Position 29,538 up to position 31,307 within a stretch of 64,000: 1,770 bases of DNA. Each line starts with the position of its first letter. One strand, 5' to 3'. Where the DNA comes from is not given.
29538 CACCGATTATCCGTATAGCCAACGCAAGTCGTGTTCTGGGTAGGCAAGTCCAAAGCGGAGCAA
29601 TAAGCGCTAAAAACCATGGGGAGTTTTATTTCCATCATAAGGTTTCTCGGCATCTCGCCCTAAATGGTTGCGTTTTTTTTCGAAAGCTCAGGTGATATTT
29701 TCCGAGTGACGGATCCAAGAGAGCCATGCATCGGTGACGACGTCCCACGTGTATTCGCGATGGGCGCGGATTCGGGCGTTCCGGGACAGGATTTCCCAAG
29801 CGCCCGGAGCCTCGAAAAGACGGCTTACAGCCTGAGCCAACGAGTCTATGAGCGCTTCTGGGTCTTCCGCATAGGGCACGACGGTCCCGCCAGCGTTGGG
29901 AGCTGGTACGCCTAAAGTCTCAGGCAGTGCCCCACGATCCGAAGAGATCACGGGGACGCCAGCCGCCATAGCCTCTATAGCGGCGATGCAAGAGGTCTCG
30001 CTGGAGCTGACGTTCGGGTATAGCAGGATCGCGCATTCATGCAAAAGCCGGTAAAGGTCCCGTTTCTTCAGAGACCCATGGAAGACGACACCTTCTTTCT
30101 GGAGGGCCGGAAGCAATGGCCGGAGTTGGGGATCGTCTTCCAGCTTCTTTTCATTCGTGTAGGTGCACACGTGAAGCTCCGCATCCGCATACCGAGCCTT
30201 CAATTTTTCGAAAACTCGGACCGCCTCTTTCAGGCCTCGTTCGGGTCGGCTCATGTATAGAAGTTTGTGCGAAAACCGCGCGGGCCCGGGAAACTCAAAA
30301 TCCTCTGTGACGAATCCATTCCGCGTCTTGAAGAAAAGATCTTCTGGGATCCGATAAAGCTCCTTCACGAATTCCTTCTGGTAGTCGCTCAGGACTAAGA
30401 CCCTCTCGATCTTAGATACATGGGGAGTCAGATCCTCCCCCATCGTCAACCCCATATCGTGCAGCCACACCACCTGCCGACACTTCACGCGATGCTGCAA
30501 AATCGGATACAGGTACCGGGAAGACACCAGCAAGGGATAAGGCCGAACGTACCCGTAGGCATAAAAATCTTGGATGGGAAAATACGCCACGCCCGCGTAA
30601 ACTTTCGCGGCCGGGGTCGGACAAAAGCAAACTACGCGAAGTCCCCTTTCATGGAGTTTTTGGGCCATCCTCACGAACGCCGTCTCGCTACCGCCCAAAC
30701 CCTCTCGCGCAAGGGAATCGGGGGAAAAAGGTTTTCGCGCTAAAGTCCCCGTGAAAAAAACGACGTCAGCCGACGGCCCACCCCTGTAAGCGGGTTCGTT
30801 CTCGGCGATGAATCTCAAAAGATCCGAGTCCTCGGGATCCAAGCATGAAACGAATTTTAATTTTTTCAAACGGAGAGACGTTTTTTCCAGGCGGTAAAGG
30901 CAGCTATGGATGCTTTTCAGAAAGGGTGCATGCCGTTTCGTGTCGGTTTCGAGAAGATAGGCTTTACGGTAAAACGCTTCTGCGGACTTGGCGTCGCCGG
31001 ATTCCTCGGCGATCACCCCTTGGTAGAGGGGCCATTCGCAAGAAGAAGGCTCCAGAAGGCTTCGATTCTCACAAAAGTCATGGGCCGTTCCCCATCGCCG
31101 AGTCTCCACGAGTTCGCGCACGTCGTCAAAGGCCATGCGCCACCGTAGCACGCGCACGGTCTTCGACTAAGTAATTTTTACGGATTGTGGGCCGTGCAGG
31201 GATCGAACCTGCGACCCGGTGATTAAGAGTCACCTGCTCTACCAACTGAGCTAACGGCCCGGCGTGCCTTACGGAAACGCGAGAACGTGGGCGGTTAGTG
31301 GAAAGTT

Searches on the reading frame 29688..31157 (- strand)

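Call 47: search_protein_families(library=pfam, max_evalue=0.00001, proteins=[window:29688-31157:-])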
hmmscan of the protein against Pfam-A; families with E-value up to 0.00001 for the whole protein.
window:29688-31157:- (489 aa): 4 families
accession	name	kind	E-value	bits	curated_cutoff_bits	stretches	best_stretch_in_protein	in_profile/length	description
PF13692.12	Glyco_trans_1_4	-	1.6e-16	61.3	27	1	299-444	4-140/142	Glycosyl transferases group 1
PF00534.26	Glycos_transf_1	-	2.4e-15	56.9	26.4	1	304-444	25-156/172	Glycosyl transferases group 1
PF13524.12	Glyco_trans_1_2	-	4.4e-07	30.4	25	1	356-479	28-143/144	Glycosyl transferase-like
PF20706.3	GT4-conflict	-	9.4e-07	28.6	26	1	299-474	200-381/385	Family 4 Glycosyltransferase in conflict systems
